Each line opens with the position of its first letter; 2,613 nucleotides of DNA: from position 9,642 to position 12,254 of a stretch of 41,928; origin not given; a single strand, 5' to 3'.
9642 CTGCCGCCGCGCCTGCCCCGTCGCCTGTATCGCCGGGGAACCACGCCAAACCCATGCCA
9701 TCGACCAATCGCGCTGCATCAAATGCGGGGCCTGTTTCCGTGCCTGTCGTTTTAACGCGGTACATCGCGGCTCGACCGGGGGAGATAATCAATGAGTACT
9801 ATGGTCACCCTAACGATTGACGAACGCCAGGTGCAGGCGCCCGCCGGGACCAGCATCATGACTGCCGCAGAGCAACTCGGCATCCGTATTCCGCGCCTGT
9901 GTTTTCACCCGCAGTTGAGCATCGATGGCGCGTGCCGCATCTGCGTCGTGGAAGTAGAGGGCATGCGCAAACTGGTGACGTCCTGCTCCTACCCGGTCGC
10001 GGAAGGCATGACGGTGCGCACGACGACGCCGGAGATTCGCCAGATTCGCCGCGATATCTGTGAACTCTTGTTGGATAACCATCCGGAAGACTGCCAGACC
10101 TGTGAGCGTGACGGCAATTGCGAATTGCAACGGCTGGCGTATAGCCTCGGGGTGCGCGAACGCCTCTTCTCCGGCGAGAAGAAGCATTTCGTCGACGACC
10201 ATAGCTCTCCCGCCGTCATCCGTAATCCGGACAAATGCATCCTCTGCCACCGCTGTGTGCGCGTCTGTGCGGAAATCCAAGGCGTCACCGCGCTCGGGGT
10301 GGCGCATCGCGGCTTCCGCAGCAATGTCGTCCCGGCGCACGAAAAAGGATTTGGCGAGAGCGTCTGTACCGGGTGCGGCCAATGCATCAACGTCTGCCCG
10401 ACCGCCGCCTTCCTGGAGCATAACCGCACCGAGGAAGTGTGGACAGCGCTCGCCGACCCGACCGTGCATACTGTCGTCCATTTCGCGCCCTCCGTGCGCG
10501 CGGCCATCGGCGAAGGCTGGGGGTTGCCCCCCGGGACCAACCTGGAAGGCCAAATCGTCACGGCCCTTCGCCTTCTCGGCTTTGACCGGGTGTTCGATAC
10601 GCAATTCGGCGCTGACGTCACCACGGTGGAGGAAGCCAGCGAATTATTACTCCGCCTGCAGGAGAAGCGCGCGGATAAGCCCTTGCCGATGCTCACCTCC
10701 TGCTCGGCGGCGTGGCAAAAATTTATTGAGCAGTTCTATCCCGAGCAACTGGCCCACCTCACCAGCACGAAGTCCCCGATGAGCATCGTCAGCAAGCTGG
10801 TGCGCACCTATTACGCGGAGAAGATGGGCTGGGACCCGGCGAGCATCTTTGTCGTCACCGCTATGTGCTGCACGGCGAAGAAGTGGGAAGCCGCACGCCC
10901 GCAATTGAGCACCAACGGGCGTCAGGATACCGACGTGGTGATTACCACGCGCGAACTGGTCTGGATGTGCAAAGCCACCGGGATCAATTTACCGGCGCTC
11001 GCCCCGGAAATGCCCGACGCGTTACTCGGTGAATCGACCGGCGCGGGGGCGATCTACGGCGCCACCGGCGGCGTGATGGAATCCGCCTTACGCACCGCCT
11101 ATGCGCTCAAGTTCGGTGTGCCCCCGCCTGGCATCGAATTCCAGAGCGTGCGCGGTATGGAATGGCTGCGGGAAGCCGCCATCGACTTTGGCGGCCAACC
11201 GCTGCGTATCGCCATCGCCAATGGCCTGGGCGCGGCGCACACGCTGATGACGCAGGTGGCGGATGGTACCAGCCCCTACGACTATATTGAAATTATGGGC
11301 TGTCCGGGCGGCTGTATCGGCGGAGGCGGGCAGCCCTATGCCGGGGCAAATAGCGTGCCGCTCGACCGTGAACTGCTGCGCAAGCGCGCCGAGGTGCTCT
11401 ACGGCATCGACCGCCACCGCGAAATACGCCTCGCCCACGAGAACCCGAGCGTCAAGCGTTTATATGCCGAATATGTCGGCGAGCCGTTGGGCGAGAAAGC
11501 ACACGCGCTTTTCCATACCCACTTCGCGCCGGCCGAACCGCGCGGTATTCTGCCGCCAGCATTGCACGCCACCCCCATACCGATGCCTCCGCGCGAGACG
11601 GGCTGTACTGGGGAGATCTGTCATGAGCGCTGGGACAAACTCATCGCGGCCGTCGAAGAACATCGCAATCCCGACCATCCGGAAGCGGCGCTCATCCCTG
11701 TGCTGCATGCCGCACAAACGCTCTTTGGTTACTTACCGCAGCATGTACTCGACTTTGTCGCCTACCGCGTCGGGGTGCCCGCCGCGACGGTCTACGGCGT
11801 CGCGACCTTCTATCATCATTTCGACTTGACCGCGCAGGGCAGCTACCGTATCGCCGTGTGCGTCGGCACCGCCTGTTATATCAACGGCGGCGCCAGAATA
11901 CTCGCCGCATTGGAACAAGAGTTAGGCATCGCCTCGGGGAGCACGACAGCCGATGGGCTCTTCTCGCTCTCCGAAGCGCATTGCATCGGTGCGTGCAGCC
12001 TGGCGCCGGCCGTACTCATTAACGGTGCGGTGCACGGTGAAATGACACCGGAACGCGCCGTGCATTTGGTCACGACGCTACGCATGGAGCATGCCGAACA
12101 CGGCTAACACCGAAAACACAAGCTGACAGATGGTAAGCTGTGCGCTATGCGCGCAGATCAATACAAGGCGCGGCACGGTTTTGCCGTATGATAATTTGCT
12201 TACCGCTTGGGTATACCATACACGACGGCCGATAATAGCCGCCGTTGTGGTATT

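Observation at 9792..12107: [FeFe]-hydrogenase with non-canonical H-cluster motifs (TSCSAAW / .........) and a fused HydC domain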

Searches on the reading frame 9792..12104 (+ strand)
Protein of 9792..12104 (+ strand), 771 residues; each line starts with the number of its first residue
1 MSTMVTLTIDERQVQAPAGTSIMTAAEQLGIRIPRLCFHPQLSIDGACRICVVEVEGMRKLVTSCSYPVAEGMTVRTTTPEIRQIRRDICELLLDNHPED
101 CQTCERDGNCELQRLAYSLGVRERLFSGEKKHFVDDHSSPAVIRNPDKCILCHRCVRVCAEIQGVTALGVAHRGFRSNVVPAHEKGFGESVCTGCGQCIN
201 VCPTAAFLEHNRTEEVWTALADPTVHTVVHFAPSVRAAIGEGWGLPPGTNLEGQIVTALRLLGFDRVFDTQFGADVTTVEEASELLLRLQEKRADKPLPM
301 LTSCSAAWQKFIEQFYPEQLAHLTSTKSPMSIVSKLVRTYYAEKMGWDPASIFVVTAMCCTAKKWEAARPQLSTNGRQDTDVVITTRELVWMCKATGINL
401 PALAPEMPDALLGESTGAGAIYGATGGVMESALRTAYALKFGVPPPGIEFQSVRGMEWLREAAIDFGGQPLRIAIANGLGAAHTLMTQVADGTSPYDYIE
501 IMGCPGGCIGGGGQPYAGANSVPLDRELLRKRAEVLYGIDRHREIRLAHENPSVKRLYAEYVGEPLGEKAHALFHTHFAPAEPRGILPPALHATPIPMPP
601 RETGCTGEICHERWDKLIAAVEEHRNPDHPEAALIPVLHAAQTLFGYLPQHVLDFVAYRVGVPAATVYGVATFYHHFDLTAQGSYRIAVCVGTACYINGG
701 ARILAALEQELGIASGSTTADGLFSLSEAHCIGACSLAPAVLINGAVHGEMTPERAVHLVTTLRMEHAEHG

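Call 3: search_protein_families(library=pfam, proteins=[window:9792-12104:+], max_evalue=0.01)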
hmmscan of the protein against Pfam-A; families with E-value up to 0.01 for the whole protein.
window:9792-12104:+ (771 aa): 16 families
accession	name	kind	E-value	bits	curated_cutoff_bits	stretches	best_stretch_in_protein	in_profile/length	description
PF02906.19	Fe_hyd_lg_C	-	7.5e-79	265.3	22.1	1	226-512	2-245/245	Iron only hydrogenase large subunit, C-terminal domain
PF01257.25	2Fe-2S_thioredx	-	1.6e-45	154.9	24.8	1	627-763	9-144/145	Thioredoxin-like [2Fe-2S] ferredoxin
PF13510.11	Fer2_4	-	4.7e-23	81.5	22.8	1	3-79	2-81/82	2Fe-2S iron-sulfur cluster binding domain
PF02256.22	Fe_hyd_SSU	-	9e-21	74.1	24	1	527-580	2-55/56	Iron hydrogenase small subunit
PF10588.14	NADH-G_4Fe-4S_3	-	4.6e-16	58.5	27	1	86-123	1-38/40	NADH-ubiquinone oxidoreductase-G iron-sulfur binding region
PF22117.2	Fer4_Nqo3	-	8.2e-09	36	27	1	140-207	2-66/67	NADH-quinone oxidoreductase subunit 3, ferredoxin-like domain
PF13237.11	Fer4_10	-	6.7e-08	32.8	25.5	2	142-203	2-53/53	4Fe-4S dicluster domain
PF12838.12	Fer4_7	-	4.6e-07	30.6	27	1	148-206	1-52/52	4Fe-4S dicluster domain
PF00037.32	Fer4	-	7.1e-07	29.2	21.1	2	189-206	5-22/24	4Fe-4S binding domain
PF14697.11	Fer4_21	-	1.1e-06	29.2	35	1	145-205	4-54/59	4Fe-4S dicluster domain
PF13187.11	Fer4_9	-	7.1e-06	26.4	27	1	148-205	1-50/52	4Fe-4S dicluster domain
PF12837.12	Fer4_6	-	0.00011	22.4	25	2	190-207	7-24/24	4Fe-4S binding domain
PF25160.1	LdpA_Fe-S-bd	-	0.00044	20.4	27.6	1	185-206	21-42/49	LdpA Fe-S cluster-binding domain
PF12797.12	Fer4_2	-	0.00051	20.3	24.5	2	141-160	2-21/22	4Fe-4S binding domain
PF13484.11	Fer4_16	-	0.00081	20.6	30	1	192-210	2-20/66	4Fe-4S double cluster binding domain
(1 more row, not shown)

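Call 4: search_solved_structures(query=window:9792-12104:+, show_alignments=3)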
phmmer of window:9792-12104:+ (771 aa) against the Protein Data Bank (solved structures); distinct sequences matched with E-value up to 0.001: 150 (the best 60 are shown).
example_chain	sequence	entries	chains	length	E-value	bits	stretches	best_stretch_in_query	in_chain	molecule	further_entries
8a6t_A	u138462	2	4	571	1.6e-167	562.6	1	3-579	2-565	Electron bifurcating hydrogenase subunit HydA1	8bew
7q4v_A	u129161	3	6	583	3.9e-156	525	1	5-583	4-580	Iron hydrogenase HydA1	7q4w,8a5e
9rj9_A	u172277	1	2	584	3.7e-125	422.5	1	5-578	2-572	Iron hydrogenase 1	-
7qhf_A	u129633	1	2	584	1.3e-124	420.7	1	5-578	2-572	Iron hydrogenase 1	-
4xdd_A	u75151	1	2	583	1.8e-124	420.3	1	5-578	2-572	Iron hydrogenase 1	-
4xdc_A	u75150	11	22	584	1.8e-124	420.3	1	5-578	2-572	Iron hydrogenase 1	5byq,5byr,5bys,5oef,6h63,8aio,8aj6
8cjy_A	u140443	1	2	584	2.4e-124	419.8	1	5-578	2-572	Iron hydrogenase 1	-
6gm4_A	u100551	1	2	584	2.4e-124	419.8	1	5-578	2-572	Iron hydrogenase 1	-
1c4a_A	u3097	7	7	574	2.4e-124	419.8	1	5-577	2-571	PROTEIN (FE-ONLY HYDROGENASE) | PROTEIN (PERIPLASMIC HYDROGENASE 1) | Iron hydrogenase 1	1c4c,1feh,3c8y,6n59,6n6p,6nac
9rjo_A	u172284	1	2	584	3.4e-124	419.3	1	5-578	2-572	Iron hydrogenase 1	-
6gm8_A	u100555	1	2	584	4.6e-124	418.9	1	5-578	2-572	Iron hydrogenase 1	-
6gm2_A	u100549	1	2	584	4.6e-124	418.9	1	5-578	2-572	Iron hydrogenase 1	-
6gm0_A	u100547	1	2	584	4.6e-124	418.9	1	5-578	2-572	Iron hydrogenase 1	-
6yf4_A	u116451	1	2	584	4.6e-124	418.9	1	5-578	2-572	Iron hydrogenase 1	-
6gm3_A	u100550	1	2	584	8.9e-124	417.9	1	5-578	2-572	Iron hydrogenase 1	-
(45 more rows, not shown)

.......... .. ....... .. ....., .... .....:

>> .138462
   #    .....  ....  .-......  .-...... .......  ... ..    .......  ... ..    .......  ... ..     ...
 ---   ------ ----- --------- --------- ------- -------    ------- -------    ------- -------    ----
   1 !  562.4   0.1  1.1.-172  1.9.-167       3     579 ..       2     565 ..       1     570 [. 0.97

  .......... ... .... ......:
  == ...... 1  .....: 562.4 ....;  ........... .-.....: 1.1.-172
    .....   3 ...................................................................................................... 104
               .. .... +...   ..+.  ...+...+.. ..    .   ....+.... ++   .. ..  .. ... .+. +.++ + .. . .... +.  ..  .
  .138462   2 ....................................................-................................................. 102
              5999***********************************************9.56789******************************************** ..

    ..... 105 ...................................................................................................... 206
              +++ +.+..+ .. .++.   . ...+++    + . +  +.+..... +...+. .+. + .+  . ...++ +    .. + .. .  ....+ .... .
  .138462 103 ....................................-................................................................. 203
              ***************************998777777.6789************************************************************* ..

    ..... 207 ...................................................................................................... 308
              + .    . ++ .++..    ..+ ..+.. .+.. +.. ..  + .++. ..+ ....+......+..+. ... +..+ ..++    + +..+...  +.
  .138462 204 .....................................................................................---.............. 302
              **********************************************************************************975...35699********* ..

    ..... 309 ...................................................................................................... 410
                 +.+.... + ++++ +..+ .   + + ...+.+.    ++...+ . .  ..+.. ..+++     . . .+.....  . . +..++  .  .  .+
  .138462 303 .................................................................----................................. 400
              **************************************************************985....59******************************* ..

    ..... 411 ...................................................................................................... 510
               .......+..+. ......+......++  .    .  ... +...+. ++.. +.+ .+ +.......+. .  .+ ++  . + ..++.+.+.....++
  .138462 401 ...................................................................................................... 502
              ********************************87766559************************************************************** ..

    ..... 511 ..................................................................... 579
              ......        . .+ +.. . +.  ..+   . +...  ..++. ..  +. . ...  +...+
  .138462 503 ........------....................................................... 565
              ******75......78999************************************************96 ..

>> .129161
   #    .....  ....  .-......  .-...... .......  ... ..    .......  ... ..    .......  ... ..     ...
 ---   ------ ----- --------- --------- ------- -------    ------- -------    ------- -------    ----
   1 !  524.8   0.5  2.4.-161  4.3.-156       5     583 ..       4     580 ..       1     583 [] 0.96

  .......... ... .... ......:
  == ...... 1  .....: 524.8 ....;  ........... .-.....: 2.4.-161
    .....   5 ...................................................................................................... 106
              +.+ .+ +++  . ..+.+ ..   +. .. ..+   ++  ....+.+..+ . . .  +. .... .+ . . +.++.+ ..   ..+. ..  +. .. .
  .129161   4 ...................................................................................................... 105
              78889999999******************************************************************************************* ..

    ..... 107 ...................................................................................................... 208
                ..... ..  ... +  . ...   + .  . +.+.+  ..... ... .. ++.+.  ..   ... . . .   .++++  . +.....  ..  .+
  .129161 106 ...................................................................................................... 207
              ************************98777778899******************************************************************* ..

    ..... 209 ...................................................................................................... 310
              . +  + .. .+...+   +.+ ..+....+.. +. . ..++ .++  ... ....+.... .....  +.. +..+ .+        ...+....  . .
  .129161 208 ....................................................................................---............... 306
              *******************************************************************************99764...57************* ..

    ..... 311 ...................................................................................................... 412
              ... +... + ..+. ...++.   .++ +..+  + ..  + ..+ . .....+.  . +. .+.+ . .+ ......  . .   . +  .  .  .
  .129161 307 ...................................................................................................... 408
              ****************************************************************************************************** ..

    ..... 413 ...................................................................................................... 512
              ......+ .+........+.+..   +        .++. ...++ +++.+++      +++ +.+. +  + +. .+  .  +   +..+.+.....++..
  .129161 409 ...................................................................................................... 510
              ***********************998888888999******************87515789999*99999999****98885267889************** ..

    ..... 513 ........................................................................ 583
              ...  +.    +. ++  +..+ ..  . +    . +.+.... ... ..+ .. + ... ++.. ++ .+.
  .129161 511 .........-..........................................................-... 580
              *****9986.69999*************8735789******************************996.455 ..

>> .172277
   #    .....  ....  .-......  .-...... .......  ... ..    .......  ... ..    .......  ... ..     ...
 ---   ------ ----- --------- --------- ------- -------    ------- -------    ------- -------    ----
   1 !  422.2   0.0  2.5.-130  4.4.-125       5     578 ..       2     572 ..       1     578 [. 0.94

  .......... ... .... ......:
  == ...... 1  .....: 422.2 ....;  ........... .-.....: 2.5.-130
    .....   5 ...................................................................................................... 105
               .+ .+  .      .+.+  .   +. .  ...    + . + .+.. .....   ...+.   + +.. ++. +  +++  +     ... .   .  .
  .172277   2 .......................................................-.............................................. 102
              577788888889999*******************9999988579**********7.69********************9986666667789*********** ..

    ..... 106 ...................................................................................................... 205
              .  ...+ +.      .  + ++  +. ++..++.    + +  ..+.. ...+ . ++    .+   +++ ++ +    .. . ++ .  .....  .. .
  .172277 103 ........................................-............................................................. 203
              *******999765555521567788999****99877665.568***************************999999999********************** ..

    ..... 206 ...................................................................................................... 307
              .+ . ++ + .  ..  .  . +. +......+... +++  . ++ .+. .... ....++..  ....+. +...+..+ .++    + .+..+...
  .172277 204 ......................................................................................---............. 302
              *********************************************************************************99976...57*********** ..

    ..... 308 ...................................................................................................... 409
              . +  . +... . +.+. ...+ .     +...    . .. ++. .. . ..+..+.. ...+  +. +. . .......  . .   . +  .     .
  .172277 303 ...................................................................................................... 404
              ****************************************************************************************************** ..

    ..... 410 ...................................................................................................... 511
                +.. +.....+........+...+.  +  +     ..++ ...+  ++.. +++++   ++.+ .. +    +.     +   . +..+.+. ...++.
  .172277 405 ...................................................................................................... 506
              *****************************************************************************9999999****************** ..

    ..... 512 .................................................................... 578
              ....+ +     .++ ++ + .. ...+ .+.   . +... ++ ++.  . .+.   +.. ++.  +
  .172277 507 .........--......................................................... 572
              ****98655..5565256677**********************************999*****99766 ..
